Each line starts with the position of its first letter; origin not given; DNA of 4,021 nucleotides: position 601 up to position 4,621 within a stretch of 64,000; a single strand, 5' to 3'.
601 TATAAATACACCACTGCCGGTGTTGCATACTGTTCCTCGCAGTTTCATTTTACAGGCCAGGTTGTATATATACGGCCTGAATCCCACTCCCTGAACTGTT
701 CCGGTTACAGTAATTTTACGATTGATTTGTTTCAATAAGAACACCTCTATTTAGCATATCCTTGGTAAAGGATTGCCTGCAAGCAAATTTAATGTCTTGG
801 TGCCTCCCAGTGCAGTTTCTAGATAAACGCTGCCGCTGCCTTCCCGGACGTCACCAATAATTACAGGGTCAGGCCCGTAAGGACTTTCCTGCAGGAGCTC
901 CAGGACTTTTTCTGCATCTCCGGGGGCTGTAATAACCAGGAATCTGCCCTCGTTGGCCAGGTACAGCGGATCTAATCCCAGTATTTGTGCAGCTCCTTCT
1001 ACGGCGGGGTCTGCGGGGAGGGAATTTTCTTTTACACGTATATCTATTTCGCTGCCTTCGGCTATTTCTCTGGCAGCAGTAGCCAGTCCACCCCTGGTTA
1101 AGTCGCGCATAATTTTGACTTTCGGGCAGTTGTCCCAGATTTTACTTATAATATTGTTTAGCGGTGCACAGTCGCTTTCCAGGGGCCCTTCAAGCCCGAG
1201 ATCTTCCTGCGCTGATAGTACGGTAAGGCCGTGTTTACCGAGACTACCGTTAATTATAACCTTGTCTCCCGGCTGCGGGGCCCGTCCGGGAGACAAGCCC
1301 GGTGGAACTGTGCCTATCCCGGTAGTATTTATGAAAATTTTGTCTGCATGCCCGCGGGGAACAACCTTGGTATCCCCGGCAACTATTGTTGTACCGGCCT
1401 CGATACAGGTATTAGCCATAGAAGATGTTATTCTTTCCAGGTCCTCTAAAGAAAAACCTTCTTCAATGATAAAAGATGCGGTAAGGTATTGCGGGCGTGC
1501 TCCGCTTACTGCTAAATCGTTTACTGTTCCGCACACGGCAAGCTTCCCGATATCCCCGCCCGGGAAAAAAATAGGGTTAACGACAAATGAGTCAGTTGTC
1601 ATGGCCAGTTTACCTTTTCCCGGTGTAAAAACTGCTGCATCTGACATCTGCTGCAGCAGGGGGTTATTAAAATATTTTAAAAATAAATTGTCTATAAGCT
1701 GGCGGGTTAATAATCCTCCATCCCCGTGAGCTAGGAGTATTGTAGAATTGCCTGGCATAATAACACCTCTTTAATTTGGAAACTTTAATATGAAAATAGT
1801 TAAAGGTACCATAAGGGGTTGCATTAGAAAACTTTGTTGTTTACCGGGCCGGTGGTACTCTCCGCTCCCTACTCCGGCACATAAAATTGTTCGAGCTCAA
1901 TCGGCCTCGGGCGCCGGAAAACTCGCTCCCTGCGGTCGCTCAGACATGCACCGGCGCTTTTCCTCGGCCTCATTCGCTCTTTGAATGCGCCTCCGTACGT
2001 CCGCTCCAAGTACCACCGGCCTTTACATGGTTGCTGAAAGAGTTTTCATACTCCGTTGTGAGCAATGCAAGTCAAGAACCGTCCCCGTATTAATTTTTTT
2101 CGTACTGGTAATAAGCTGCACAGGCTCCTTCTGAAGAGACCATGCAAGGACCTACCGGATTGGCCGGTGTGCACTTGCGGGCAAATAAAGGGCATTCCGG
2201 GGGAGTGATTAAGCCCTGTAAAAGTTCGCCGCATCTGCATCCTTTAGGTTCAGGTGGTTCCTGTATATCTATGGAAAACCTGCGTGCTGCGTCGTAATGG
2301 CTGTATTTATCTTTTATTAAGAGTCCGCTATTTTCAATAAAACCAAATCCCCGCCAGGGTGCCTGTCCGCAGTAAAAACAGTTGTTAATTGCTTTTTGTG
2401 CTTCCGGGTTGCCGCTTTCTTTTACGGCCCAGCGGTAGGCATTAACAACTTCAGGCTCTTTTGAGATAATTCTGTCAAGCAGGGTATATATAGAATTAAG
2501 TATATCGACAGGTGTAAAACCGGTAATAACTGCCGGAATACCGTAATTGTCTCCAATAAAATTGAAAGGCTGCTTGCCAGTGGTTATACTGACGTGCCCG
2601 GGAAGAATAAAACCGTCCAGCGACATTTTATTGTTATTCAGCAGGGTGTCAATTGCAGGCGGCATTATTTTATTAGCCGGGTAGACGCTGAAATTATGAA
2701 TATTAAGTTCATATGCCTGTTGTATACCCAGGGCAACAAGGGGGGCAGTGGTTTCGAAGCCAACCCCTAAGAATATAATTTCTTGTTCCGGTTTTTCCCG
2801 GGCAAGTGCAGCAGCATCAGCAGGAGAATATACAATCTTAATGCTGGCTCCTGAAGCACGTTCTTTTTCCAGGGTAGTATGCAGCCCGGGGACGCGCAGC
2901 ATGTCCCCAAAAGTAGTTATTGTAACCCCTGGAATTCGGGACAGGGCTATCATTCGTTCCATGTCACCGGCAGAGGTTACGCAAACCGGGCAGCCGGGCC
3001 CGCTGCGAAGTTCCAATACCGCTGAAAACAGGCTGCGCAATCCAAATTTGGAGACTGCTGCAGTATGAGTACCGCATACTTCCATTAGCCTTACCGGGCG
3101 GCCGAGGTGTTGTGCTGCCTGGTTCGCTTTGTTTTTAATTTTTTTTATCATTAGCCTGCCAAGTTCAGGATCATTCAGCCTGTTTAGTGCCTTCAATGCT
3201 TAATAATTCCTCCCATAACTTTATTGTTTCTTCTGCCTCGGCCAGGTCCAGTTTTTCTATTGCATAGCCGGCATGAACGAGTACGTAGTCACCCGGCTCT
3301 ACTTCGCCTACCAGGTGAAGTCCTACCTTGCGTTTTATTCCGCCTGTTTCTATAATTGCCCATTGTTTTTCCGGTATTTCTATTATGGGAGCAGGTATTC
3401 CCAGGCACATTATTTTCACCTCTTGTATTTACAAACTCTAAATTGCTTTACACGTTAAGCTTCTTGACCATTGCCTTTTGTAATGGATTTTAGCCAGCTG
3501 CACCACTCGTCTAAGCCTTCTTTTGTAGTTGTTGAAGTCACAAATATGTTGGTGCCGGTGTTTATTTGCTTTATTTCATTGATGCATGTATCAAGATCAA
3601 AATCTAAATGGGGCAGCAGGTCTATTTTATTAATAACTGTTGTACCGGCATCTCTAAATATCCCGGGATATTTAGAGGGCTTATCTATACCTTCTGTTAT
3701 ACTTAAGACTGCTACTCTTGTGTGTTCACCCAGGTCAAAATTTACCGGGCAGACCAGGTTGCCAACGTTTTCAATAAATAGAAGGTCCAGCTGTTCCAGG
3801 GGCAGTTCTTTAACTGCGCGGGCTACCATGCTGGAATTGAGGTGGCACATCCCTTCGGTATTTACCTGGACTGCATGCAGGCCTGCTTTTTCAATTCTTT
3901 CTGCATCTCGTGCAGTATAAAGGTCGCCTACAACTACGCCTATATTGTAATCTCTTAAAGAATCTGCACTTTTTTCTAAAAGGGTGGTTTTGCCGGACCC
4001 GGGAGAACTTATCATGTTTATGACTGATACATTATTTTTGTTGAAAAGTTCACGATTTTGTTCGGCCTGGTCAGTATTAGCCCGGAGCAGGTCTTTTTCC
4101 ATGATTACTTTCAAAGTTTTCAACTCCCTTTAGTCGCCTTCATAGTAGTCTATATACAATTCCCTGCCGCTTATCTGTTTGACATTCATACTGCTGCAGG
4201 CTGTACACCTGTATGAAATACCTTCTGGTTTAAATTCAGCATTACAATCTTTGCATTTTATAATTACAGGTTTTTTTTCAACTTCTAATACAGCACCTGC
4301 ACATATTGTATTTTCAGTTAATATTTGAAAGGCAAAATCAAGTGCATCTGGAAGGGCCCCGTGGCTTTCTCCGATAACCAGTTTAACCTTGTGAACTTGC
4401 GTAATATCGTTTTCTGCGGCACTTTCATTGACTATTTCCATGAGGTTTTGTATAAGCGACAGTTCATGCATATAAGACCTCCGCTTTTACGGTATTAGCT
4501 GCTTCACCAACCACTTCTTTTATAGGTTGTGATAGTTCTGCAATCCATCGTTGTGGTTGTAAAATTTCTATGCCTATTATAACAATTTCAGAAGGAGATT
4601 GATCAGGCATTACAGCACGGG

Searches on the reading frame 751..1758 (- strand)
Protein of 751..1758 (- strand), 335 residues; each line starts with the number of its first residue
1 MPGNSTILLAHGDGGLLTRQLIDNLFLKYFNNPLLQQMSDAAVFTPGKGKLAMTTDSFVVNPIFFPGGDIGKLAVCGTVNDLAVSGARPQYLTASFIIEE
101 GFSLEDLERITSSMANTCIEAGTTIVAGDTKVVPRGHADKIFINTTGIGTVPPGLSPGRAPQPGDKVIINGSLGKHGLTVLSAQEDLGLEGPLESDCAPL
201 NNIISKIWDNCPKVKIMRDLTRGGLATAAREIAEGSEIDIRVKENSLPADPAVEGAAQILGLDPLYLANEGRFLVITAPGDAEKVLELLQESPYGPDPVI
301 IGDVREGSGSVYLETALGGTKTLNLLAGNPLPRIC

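Call 76: search_protein_families(library=pfam, proteins=[window:751-1758:-], max_evalue=0.001)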
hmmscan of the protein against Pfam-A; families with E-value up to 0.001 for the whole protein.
window:751-1758:- (335 aa): 2 families
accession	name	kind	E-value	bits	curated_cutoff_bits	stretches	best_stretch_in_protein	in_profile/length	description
PF00586.29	AIRS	-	3.2e-25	89.2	24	1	39-151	2-112/112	AIR synthase related protein, N-terminal domain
PF02769.27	AIRS_C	-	7.9e-23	81.8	23.1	1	162-309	1-150/156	AIR synthase related protein, C-terminal domain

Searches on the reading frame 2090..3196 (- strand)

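Call 76: search_protein_families(library=pfam, proteins=[window:2090-3196:-], max_evalue=0.001)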
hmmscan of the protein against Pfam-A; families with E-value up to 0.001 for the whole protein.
window:2090-3196:- (368 aa): 1 family
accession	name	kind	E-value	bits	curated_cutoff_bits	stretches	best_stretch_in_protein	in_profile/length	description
PF01924.21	HypD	-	5.4e-138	460.3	25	1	17-366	3-351/351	Hydrogenase formation hypA family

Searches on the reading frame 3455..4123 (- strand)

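Call 80: search_protein_families(library=pfam, proteins=[window:3455-4123:-], max_evalue=0.00001)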
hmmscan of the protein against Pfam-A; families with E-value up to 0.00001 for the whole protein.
window:3455-4123:- (222 aa): 1 family
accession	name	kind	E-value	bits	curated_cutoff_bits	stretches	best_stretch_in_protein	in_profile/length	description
PF02492.25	cobW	-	6.2e-21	75.2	20.7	1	35-193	3-178/180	CobW/HypB/UreG, nucleotide-binding domain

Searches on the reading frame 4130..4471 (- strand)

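Call 80: search_protein_families(library=pfam, proteins=[window:4130-4471:-], max_evalue=0.00001)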
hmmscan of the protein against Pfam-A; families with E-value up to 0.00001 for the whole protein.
window:4130-4471:- (113 aa): 1 family
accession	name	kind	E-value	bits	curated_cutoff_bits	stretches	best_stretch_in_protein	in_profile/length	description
PF01155.25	HypA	-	7.8e-33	113.3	28.9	1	1-111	1-111/112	Hydrogenase/urease nickel incorporation, metallochaperone, hypA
